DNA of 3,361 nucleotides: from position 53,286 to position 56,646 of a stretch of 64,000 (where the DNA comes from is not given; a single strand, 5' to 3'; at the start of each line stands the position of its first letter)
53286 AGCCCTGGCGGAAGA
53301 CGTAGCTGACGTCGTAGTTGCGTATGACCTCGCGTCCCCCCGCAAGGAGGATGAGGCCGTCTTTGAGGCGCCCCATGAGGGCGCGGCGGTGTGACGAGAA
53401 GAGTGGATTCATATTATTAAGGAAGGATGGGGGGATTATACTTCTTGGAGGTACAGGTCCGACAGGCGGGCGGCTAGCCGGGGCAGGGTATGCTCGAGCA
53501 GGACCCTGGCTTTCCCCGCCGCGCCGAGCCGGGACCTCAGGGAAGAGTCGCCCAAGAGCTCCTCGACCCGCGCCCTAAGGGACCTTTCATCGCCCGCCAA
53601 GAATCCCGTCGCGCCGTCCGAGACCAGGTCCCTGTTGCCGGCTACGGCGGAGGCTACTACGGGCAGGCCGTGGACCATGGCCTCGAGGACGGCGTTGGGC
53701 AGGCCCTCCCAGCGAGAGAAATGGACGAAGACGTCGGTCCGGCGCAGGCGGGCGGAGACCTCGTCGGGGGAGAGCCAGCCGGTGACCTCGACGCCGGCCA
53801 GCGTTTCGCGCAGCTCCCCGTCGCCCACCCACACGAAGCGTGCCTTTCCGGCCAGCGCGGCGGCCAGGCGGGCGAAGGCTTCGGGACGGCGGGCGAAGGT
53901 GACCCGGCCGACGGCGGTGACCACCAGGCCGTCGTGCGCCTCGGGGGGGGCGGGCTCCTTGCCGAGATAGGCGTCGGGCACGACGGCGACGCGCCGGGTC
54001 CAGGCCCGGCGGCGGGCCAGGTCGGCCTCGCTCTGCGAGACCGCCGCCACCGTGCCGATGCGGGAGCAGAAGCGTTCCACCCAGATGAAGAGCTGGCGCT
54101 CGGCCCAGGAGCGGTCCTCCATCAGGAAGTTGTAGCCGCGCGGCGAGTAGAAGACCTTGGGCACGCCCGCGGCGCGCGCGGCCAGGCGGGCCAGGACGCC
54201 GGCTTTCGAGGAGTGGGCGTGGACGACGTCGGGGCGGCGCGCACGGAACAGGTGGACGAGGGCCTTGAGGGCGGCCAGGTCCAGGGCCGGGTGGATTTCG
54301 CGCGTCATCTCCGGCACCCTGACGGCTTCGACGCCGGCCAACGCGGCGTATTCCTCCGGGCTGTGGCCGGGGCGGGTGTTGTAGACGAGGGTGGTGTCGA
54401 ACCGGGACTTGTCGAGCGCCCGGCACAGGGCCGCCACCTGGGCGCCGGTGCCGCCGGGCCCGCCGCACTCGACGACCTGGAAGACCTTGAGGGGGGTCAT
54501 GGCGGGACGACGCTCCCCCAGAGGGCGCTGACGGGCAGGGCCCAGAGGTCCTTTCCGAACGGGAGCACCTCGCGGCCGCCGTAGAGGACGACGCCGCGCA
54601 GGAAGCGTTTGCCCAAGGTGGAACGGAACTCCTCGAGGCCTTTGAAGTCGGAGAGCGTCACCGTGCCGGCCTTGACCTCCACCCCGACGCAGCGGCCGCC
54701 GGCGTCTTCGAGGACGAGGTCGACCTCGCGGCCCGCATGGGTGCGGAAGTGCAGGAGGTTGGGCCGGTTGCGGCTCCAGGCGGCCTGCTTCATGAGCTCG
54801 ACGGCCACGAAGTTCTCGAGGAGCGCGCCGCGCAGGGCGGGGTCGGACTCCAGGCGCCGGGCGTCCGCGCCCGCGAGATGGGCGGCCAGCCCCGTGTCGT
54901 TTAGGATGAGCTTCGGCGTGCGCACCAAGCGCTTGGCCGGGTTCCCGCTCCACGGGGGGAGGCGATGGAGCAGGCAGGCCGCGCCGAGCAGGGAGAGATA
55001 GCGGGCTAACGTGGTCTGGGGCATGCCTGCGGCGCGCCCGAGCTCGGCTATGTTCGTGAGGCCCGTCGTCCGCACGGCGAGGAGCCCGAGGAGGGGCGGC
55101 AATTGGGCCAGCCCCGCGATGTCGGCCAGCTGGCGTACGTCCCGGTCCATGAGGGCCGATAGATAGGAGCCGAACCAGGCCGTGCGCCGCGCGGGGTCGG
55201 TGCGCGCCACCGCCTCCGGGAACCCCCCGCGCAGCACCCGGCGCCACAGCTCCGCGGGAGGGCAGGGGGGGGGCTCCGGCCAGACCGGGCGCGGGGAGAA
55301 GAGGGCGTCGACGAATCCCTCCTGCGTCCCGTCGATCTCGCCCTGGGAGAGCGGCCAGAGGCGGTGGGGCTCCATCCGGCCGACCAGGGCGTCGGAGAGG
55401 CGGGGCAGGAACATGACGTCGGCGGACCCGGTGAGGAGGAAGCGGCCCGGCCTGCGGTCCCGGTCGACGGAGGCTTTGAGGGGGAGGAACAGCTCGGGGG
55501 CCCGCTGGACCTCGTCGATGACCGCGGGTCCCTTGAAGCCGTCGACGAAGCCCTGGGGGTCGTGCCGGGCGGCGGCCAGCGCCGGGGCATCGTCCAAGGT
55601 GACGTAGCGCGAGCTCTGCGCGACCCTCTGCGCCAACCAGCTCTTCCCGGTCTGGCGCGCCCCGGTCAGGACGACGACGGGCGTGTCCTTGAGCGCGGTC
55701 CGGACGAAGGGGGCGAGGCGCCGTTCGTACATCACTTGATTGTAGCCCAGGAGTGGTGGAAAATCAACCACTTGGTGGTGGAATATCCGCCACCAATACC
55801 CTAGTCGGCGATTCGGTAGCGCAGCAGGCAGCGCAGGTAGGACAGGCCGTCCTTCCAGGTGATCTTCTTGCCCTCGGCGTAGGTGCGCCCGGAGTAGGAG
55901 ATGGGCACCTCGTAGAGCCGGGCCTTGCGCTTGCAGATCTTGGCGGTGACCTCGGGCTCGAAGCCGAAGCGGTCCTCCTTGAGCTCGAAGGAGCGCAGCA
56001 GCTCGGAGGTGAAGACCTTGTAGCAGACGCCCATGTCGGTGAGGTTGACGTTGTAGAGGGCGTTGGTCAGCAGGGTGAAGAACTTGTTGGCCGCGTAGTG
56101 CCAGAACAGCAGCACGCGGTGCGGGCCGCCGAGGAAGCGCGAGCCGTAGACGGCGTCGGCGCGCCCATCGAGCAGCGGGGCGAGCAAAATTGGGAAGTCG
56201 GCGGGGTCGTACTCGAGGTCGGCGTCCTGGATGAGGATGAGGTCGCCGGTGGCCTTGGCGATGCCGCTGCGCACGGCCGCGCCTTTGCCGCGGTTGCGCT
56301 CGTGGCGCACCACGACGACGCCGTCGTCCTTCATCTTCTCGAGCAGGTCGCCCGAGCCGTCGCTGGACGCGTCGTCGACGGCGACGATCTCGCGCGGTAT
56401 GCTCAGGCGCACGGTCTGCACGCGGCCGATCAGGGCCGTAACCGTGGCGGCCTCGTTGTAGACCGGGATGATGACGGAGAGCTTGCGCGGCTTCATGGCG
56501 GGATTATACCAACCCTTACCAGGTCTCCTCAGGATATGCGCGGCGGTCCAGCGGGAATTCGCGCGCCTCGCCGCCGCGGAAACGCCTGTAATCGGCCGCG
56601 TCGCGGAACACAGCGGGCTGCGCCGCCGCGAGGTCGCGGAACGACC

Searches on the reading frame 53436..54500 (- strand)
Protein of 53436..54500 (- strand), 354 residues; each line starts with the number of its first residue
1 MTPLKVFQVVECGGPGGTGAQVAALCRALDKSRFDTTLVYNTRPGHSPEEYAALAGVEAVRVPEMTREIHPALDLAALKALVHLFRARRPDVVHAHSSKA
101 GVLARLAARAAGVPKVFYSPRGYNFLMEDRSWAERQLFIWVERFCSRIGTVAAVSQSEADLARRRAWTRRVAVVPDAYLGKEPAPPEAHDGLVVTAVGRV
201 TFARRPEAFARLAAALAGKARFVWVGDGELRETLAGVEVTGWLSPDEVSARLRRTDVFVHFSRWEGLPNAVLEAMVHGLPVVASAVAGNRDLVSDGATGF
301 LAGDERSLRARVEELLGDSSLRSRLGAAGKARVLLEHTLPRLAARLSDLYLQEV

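Call 41: search_protein_families(library=pfam, max_evalue=0.001, proteins=[window:53439-54500:-])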
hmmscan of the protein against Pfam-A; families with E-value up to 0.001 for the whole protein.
window:53439-54500:- (354 aa): 7 families
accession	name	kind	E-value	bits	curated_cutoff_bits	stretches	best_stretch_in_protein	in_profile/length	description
PF13692.12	Glyco_trans_1_4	-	3.6e-24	86.1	27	1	195-318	5-142/142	Glycosyl transferases group 1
PF00534.26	Glycos_transf_1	-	6.4e-22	78.3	26.4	1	207-331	35-171/172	Glycosyl transferases group 1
PF13579.12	Glyco_trans_4_4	-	1.8e-20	74.3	29.7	1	16-175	1-156/158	Glycosyl transferase 4-like domain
PF13439.12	Glyco_transf_4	-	1.4e-19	71.2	28.5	1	15-175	1-163/170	Glycosyltransferase Family 4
PF13524.12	Glyco_trans_1_2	-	3.9e-13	50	25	1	213-346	9-142/144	Glycosyl transferase-like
PF13477.12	Glyco_trans_4_2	-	9.3e-11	42.5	23.4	1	24-132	15-118/139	Glycosyl transferase 4-like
PF20706.3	GT4-conflict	-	6.9e-07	29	26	1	245-296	272-323/385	Family 4 Glycosyltransferase in conflict systems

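Call 74: find_encoding_contigs(protein=window:53436-54500:-, flank=10000, max_places=4)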
Protein window:53436-54500:- (354 aa): no gene with exactly this product is on record in the collection.

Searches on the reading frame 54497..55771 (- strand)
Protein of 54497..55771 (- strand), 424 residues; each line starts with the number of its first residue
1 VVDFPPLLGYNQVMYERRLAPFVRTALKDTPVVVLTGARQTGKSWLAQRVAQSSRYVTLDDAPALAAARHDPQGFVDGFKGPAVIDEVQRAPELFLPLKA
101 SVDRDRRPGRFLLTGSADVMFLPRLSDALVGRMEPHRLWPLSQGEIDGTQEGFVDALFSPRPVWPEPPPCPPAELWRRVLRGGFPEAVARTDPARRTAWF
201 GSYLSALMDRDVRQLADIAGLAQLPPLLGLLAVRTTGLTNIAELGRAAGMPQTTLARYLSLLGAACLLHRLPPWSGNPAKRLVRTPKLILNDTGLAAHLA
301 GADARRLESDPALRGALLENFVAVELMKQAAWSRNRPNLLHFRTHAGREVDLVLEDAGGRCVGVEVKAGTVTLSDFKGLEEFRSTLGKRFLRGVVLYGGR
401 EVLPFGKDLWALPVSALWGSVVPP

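Call 41: search_protein_families(library=pfam, max_evalue=0.001, proteins=[window:54500-55771:-])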
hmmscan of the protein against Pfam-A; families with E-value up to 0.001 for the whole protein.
window:54500-55771:- (424 aa): 2 families
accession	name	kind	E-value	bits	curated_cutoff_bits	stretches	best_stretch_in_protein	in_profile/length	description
PF13635.12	DUF4143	-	1.2e-41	142.6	28.1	1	209-369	1-160/160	Domain of unknown function (DUF4143)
PF13173.12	AAA_14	-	7.4e-23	81.4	27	1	30-146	2-128/129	AAA domain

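Call 73: find_encoding_contigs(protein=window:54497-55771:-, flank=10000, max_places=4)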
Protein window:54497-55771:- (424 aa): no gene with exactly this product is on record in the collection.

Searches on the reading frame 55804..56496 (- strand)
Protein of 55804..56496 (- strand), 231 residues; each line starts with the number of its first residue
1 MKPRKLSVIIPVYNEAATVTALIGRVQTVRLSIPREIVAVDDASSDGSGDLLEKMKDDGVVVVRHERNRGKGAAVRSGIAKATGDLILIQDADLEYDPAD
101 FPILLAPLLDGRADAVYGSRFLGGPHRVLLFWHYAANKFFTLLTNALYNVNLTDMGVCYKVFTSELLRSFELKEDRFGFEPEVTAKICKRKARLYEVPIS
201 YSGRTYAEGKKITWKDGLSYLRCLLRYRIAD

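Call 57: search_protein_families(library=pfam, max_evalue=0.00001, proteins=[window:55804-56496:-])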
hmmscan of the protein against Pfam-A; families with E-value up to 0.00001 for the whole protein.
window:55804-56496:- (231 aa): 2 families
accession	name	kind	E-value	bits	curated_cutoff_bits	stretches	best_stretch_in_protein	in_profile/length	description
PF00535.33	Glycos_transf_2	-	2e-31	109.6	23.3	1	7-167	1-164/168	Glycosyl transferase family 2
PF13641.12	Glyco_tranf_2_3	-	3.1e-07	31.1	27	1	3-177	1-180/230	Glycosyltransferase like family 2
